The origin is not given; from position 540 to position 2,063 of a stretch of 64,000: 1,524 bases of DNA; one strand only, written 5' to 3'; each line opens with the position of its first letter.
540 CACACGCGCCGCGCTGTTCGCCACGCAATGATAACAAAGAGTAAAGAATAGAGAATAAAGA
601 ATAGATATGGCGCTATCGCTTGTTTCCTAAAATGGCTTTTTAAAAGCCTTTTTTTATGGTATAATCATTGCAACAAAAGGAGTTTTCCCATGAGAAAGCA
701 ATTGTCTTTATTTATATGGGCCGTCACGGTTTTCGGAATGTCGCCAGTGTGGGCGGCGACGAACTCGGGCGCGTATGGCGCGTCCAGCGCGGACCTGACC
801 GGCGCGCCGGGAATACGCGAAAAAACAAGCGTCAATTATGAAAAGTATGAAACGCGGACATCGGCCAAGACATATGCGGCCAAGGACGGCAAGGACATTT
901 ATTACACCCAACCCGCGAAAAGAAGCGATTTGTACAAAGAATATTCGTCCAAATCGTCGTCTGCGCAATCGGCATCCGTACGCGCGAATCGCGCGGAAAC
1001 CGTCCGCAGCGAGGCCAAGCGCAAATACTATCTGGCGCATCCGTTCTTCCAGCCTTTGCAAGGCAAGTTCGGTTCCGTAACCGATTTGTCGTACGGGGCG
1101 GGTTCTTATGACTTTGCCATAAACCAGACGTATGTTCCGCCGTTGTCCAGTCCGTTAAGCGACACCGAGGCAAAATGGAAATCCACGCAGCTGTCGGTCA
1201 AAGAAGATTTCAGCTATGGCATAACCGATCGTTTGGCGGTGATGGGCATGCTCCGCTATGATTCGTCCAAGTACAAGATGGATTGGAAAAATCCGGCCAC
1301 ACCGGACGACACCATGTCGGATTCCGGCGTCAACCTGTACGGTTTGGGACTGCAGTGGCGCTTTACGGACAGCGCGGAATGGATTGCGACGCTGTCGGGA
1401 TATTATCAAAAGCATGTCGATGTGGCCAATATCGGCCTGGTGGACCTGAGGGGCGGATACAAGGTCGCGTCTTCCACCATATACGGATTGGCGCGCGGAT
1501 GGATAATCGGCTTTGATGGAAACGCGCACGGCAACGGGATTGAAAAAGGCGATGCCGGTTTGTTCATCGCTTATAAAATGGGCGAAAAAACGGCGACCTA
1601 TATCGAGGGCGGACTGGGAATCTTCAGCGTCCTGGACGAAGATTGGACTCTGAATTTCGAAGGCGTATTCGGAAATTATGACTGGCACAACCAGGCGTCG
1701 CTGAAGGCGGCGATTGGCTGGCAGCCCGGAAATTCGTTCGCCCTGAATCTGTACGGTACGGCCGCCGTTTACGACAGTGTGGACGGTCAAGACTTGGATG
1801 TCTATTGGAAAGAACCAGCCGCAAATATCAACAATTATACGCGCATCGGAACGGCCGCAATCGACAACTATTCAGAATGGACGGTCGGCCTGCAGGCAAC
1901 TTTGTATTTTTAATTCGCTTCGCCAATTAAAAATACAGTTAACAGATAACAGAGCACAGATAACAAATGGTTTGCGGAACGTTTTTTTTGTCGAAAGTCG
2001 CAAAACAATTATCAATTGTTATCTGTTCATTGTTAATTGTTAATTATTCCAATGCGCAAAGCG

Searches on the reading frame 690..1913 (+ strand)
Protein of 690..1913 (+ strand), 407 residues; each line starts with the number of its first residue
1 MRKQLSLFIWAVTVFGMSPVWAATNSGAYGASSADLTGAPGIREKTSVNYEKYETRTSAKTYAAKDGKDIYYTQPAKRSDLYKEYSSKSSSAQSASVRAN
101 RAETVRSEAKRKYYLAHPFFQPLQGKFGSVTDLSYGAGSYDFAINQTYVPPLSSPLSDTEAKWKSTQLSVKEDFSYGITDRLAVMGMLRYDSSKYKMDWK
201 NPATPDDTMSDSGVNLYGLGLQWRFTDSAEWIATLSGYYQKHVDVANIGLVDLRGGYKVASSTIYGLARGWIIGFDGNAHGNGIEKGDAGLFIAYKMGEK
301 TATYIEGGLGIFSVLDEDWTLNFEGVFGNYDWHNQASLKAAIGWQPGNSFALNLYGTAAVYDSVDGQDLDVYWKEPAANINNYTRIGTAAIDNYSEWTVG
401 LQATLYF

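Call 49: find_encoding_contigs(protein=window:690-1913:+, flank=10000, max_places=4)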
Protein window:690-1913:+ (407 aa): 1 contig read that carries it; 1 place shown.
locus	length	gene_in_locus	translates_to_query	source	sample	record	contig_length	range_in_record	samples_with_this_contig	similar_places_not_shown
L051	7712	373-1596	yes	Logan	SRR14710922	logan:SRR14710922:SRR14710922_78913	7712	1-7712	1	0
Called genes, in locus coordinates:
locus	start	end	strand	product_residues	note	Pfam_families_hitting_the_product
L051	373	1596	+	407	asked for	-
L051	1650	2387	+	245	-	-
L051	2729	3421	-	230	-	-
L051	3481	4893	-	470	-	PF05496:RuvB_N, PF06068:TIP49 (weak), PF00004:AAA, PF07728:AAA_5, PF13173:AAA_14 (weak), PF14532:Sigma54_activ_2 (weak), PF16193:AAA_assoc_2, PF12002:MgsA_C, +4 more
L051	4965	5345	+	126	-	PF05443:ROS_MUCR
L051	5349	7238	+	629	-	PF07719:TPR_2 (faint), PF00959:Phage_lysozyme (weak), PF13432:TPR_16 (faint)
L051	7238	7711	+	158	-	?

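Call 72: search_protein_families(library=pfam, proteins=[window:690-1913:+], max_evalue=0.001)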
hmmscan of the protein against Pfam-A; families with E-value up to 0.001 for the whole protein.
window:690-1913:+ (407 aa): 0 families
